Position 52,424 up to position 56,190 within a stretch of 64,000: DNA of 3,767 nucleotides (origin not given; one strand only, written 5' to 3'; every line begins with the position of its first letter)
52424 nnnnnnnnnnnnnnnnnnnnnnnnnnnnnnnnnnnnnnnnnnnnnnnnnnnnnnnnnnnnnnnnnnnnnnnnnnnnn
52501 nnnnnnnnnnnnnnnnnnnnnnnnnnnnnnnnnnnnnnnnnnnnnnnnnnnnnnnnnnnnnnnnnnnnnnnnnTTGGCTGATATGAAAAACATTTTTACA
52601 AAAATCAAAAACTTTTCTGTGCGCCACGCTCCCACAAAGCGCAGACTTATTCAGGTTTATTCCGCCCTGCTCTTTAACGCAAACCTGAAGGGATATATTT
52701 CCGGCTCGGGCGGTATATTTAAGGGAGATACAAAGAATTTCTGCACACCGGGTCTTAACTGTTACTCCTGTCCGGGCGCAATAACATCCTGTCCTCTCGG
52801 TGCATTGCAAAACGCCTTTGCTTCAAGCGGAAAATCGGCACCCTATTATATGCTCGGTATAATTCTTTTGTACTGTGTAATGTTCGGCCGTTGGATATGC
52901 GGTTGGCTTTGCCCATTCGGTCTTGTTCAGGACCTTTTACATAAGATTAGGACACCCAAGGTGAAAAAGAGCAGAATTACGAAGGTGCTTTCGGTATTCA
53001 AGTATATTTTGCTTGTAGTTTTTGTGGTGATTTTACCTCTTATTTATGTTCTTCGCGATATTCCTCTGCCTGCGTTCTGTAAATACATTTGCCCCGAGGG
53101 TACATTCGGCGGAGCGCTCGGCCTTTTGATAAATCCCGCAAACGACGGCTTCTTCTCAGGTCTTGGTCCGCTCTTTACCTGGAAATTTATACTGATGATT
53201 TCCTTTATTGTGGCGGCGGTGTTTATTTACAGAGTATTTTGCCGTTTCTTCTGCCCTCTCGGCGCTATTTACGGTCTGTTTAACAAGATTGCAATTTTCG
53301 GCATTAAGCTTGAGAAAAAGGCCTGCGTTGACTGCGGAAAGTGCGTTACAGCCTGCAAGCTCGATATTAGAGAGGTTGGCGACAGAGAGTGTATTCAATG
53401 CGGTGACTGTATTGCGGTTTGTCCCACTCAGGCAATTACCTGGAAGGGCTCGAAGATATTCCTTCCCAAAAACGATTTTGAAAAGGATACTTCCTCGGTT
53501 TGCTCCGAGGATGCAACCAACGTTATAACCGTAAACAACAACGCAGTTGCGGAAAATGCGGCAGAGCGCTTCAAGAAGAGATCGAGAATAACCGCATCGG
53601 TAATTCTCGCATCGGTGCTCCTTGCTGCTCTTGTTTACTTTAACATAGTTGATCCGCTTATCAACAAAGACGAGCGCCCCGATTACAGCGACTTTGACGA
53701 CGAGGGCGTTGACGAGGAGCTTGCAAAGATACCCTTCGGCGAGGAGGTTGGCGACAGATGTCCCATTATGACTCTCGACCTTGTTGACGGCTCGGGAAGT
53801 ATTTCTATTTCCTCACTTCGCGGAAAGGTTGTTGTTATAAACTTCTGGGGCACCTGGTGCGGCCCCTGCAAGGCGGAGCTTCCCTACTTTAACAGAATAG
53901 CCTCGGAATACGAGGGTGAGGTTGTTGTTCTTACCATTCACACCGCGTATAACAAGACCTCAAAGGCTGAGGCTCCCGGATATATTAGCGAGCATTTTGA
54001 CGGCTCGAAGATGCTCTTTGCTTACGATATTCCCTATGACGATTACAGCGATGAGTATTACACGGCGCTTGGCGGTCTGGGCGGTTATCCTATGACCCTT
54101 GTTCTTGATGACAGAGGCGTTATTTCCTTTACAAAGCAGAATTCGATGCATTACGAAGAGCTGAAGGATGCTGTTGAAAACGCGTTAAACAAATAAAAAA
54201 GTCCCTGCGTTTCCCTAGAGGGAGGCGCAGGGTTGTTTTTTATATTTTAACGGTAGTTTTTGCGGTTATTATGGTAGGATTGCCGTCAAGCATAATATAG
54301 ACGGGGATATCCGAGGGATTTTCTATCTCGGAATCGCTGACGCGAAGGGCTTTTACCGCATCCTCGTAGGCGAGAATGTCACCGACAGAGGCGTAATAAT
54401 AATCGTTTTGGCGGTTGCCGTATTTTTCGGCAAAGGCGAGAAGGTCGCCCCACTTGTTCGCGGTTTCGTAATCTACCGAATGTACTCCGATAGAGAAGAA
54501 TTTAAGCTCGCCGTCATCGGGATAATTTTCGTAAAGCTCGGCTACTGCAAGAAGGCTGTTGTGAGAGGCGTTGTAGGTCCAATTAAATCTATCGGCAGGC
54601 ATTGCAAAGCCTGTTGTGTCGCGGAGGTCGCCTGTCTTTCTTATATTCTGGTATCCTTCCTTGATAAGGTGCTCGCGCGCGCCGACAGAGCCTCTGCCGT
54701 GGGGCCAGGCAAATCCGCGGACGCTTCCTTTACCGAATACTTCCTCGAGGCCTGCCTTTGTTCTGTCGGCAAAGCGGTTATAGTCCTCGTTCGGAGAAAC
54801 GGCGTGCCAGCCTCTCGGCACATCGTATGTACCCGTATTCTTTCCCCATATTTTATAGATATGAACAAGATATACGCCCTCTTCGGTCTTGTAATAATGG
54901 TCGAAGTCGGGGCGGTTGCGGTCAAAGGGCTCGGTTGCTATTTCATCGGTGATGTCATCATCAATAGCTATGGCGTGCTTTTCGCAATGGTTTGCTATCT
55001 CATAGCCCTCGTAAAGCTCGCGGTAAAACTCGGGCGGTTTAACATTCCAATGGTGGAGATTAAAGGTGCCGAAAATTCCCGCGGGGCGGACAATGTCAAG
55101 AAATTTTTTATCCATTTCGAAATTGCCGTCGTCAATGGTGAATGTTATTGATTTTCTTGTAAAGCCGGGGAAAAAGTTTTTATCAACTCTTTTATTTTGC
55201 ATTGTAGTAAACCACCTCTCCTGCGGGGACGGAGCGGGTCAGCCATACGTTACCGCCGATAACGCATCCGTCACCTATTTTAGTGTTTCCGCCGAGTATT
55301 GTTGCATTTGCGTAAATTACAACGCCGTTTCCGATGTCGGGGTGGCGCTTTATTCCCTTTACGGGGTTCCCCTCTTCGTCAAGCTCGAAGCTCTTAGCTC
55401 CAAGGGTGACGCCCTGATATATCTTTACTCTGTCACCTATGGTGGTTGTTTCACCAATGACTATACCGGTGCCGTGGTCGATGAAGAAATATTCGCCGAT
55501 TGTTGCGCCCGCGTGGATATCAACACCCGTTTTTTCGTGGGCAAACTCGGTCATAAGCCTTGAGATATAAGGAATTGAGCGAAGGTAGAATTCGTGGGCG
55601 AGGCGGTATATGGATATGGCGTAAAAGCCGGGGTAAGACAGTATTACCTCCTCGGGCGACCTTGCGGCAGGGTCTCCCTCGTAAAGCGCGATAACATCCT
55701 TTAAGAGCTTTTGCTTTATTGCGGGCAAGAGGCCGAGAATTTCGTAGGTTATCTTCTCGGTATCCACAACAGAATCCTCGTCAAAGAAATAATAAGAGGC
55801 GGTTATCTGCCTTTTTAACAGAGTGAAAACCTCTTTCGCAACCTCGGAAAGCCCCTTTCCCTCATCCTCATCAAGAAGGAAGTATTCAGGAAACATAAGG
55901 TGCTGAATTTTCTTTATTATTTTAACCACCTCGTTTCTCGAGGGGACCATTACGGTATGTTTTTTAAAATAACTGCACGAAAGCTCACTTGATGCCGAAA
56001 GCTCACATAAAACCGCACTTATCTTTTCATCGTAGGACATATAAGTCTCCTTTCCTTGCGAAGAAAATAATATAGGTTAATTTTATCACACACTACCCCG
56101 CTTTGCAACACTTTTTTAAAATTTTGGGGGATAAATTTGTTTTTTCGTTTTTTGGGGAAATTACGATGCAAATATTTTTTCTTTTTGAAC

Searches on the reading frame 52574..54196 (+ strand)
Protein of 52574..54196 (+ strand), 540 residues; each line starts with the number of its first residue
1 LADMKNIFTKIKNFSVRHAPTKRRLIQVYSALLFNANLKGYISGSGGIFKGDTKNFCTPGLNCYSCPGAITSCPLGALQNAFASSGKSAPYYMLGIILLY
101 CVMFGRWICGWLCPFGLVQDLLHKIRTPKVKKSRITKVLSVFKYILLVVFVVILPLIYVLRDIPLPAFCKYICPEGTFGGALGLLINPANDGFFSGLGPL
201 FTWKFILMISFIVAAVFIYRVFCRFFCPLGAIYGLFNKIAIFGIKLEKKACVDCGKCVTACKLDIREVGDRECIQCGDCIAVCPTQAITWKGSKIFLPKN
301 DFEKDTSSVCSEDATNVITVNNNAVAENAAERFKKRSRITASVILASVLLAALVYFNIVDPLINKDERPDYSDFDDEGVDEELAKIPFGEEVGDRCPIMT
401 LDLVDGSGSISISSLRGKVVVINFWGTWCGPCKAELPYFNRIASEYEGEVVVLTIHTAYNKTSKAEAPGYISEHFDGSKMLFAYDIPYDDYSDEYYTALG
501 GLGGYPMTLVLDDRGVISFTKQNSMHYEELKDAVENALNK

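Call 10: search_protein_families(library=pfam, proteins=[window:52574-54196:+], max_evalue=0.01)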
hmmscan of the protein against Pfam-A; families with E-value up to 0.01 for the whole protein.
window:52574-54196:+ (540 aa): 15 families
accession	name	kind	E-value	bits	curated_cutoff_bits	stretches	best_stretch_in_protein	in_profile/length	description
PF12801.12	Fer4_5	-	7.3e-21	74.3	22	2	93-132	9-47/48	4Fe-4S binding domain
PF08534.16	Redoxin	-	5.2e-14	52.7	26.6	1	392-532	2-143/148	Redoxin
PF00578.27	AhpC-TSA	-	1.9e-12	47.7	26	1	392-518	1-122/124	AhpC/TSA family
PF00085.26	Thioredoxin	-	8.4e-09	35.8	23.5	1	418-462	19-63/103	Thioredoxin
PF13187.11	Fer4_9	-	1.1e-07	32.2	27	2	273-295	2-24/52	4Fe-4S dicluster domain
PF12838.12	Fer4_7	-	1.6e-07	32.1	27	1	273-293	2-22/52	4Fe-4S dicluster domain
PF00037.32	Fer4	-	1.9e-06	27.9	21.1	1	272-289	7-24/24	4Fe-4S binding domain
PF13237.11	Fer4_10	-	2.6e-05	24.5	25.5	2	245-284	3-53/53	4Fe-4S dicluster domain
PF13484.11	Fer4_16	-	0.00011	23.3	30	1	272-304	1-32/66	4Fe-4S double cluster binding domain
PF13905.12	Thioredoxin_8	-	0.00023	21.8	27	1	417-515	1-92/94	Thioredoxin-like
PF12837.12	Fer4_6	-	0.00064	20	25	1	273-288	9-24/24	4Fe-4S binding domain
PF13746.11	Fer4_18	-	0.001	19.7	27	1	248-284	58-96/114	4Fe-4S dicluster domain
PF17179.9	Fer4_22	-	0.0018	19.5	27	0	236-265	66-95/95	4Fe-4S dicluster domain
PF14697.11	Fer4_21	-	0.0027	18.3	35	1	269-295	4-33/59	4Fe-4S dicluster domain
PF12797.12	Fer4_2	-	0.0067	16.8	24.5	1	246-262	5-21/22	4Fe-4S binding domain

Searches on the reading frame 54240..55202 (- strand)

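Call 10: search_protein_families(library=pfam, proteins=[window:54240-55202:-], max_evalue=0.01)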
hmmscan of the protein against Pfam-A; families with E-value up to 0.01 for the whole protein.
window:54240-55202:- (320 aa): 2 families
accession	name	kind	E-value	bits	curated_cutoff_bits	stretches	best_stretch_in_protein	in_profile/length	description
PF01522.26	Polysacc_deac_1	-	5.7e-10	39.7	23.1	1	15-186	5-123/124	Polysaccharide deacetylase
PF12167.14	Arm-DNA-bind_2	-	0.0053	17.2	22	0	14-34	41-61/65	Arm DNA-binding domain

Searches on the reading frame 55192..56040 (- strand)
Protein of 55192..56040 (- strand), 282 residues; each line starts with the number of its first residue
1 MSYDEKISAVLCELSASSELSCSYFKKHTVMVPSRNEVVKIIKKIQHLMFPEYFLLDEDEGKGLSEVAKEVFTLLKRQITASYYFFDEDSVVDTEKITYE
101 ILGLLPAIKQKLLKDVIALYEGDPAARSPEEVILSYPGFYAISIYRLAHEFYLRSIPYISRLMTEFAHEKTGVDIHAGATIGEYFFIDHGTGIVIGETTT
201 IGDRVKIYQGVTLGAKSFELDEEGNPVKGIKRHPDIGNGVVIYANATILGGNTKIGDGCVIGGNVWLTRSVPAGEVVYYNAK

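Call 10: search_protein_families(library=pfam, proteins=[window:55192-56040:-], max_evalue=0.01)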
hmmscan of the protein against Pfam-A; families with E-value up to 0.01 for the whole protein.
window:55192-56040:- (282 aa): 5 families
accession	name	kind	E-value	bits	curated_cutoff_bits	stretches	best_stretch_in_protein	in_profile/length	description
PF00132.30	Hexapep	-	1.3e-10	40.9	27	2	234-268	2-35/36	Bacterial transferase hexapeptide (six repeats)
PF25247.1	LbH_GLGC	-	9.3e-05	22.8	27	1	193-263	32-101/135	GLGC left-handed parallel beta-helix domain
PF25084.1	LbH_EIF2B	-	0.0003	21.2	54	0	232-270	20-56/105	EIF2B subunit epsilon LbH domain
PF06426.19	SATase_N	-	0.00076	20.2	21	1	96-142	57-103/105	Serine acetyltransferase, N-terminal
PF14602.12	Hexapep_2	-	0.0035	17.5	27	0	236-269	4-34/34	Hexapeptide repeat of succinyl-transferase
